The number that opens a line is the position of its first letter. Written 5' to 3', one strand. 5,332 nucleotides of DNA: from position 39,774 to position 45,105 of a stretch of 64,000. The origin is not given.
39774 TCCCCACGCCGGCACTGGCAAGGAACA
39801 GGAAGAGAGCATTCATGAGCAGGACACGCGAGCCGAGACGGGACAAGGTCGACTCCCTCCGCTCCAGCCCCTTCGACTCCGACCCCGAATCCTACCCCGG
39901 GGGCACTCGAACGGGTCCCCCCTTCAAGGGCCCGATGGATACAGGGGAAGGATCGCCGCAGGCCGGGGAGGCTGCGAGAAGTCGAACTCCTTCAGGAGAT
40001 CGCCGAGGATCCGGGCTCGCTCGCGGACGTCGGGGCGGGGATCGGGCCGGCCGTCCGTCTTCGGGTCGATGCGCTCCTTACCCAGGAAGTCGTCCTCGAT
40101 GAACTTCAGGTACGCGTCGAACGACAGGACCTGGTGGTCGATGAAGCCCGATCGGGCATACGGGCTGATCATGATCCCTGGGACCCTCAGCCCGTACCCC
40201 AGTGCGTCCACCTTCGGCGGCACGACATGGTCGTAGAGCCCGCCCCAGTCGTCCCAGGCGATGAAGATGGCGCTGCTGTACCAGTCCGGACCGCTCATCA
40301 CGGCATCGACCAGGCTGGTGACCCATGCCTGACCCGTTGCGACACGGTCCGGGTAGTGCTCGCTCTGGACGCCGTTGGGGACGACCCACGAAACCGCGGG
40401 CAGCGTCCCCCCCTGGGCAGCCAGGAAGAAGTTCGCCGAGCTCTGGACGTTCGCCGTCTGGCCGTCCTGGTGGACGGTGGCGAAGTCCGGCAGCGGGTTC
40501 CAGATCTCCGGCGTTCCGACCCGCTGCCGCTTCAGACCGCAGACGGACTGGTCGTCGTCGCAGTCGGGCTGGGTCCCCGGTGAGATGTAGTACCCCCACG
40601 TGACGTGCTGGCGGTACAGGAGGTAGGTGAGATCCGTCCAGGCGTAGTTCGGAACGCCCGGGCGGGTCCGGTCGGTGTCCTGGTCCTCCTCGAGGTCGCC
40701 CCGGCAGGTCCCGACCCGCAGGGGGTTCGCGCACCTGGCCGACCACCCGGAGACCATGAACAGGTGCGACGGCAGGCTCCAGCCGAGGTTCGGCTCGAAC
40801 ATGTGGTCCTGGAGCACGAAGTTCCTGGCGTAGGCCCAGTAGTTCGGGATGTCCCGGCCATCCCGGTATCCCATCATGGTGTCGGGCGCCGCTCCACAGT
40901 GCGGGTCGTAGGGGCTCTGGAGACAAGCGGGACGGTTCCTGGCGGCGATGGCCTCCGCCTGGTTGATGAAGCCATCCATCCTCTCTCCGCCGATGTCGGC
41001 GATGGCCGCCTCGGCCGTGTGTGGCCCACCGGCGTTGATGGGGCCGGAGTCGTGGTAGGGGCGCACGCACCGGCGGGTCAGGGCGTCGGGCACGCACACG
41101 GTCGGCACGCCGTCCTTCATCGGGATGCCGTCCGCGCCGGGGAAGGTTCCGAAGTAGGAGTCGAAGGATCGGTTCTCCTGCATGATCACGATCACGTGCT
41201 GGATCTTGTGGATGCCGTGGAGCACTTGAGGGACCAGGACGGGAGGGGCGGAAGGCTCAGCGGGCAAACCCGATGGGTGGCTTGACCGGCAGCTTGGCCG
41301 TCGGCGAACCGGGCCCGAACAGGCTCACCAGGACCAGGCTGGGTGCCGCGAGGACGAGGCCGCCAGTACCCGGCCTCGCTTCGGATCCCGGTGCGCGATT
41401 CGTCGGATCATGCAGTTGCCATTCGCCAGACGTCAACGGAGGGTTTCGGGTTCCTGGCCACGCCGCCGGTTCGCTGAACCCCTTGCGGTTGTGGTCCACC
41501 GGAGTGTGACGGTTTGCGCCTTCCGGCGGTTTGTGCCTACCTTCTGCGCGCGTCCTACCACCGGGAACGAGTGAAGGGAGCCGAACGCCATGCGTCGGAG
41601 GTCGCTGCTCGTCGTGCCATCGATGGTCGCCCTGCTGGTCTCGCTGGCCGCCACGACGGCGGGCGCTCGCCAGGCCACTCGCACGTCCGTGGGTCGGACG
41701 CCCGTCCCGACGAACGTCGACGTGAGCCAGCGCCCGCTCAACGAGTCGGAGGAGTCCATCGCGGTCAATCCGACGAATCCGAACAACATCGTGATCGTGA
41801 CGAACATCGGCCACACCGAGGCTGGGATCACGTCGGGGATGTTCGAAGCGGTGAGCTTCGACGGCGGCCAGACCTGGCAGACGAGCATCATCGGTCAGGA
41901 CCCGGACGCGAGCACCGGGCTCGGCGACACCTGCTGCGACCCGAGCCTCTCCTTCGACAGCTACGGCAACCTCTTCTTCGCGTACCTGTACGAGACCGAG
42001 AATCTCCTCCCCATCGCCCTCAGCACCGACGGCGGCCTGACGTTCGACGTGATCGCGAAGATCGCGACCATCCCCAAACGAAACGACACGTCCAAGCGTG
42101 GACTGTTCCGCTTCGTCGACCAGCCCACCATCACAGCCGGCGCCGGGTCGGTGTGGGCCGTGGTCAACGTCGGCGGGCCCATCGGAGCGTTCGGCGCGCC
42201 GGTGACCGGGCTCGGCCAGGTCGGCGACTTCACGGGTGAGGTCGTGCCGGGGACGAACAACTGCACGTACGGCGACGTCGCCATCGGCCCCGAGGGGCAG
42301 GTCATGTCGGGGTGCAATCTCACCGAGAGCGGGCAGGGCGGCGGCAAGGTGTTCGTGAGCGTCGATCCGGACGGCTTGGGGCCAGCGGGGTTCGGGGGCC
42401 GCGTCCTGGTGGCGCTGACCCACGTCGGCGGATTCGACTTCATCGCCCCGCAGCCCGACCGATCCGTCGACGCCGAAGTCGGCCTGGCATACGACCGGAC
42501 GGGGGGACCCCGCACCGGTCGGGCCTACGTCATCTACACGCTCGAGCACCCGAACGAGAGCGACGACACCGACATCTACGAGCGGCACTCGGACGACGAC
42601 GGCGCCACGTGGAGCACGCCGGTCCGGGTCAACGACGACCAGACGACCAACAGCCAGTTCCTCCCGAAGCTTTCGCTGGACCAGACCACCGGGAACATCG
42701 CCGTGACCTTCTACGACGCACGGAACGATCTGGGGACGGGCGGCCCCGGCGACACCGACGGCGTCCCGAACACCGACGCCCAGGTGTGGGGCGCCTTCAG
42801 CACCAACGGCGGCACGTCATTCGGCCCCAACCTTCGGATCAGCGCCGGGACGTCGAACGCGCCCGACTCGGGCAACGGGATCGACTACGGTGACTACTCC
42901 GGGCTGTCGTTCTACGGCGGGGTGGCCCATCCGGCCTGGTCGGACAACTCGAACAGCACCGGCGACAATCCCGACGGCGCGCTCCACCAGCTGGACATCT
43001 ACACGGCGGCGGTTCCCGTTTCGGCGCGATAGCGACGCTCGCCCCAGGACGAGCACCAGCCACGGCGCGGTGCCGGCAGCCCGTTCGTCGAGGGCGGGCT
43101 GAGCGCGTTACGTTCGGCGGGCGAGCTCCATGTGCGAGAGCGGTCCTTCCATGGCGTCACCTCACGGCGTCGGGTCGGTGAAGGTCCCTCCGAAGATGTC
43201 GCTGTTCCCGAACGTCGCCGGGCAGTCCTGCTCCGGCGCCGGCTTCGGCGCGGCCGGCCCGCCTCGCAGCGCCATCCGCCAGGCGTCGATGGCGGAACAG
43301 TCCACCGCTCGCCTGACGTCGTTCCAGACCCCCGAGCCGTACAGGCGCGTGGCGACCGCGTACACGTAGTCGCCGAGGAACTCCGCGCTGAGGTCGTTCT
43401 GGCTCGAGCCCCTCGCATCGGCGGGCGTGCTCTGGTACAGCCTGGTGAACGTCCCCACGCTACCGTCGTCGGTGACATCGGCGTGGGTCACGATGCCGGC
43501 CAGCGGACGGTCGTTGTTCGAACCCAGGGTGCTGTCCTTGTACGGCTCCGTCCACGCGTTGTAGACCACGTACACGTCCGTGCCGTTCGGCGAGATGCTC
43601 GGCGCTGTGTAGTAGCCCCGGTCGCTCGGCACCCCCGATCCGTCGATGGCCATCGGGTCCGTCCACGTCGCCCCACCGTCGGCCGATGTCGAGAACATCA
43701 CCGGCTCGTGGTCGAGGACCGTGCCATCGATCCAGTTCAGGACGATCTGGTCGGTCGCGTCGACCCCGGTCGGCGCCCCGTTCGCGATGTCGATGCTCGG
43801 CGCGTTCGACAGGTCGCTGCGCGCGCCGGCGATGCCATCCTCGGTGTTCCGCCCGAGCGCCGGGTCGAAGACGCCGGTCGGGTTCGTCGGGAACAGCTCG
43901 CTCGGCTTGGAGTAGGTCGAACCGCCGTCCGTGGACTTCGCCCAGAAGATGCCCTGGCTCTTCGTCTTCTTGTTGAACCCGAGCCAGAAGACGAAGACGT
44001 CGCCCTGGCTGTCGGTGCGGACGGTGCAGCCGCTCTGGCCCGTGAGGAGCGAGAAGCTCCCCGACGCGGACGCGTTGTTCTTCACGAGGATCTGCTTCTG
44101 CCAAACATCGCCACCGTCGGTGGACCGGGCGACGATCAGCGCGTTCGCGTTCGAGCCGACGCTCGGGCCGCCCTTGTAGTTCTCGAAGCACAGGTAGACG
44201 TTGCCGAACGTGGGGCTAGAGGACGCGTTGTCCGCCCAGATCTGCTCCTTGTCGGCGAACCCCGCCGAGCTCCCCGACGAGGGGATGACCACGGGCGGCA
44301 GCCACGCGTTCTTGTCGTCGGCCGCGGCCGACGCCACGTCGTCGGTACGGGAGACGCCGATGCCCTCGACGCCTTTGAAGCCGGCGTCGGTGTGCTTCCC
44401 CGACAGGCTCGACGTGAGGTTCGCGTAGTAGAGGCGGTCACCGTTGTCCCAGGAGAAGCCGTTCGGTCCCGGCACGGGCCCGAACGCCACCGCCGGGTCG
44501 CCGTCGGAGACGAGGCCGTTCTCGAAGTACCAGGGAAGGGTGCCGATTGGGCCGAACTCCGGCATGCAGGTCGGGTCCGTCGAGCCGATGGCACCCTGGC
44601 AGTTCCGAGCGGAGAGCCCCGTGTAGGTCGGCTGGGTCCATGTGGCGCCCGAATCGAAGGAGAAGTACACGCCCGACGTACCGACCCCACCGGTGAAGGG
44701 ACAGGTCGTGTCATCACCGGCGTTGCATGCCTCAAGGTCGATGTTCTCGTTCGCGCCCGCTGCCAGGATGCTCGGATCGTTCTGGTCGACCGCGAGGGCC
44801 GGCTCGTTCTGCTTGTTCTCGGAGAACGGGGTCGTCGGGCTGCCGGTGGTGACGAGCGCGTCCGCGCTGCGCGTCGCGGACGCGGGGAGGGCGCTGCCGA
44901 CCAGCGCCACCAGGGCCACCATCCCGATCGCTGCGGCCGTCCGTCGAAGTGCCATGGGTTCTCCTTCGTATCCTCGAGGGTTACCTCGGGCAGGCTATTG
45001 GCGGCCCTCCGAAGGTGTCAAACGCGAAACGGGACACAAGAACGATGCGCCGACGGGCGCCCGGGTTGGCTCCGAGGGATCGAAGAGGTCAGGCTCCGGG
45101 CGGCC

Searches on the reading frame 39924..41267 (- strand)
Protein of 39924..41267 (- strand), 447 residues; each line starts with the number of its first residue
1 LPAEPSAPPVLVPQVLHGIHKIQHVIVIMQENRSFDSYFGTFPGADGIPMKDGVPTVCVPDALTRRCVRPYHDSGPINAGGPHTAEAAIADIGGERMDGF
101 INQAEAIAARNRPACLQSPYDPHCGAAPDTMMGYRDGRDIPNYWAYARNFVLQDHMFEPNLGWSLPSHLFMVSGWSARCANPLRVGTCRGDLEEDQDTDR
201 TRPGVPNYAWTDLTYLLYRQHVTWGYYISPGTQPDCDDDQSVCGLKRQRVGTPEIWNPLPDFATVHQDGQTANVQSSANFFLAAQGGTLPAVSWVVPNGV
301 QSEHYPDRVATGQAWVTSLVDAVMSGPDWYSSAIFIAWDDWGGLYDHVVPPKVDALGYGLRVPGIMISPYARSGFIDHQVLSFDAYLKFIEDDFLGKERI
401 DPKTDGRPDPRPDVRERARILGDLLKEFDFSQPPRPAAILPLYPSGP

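Call 24: search_protein_families(library=pfam, proteins=[window:39924-41267:-], max_evalue=0.0001)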
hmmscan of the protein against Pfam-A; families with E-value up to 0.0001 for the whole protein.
window:39924-41267:- (447 aa): 1 family
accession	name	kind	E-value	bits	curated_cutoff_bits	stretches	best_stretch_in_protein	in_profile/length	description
PF04185.19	Phosphoesterase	-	1.4e-62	212.4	23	1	22-394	1-353/356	Phosphoesterase family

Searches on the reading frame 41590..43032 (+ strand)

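Call 24: search_protein_families(library=pfam, proteins=[window:41590-43032:+], max_evalue=0.0001)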
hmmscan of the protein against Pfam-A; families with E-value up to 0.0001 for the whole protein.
window:41590-43032:+ (480 aa): 2 families
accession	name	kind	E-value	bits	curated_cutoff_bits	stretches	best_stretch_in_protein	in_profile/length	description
PF02012.26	BNR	-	2.6e-06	27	27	0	88-98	2-12/12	BNR/Asp-box repeat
PF13088.12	BNR_2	-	4.1e-05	23.5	31.4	0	309-358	61-111/277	BNR repeat-like domain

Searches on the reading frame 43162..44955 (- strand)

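Call 24: search_protein_families(library=pfam, proteins=[window:43162-44955:-], max_evalue=0.0001)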
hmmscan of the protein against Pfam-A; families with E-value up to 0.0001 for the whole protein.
window:43162-44955:- (597 aa): 1 family
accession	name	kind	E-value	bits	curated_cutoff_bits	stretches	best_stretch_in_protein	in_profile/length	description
PF13088.12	BNR_2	-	1.3e-05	25.2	31.4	0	273-357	20-103/277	BNR repeat-like domain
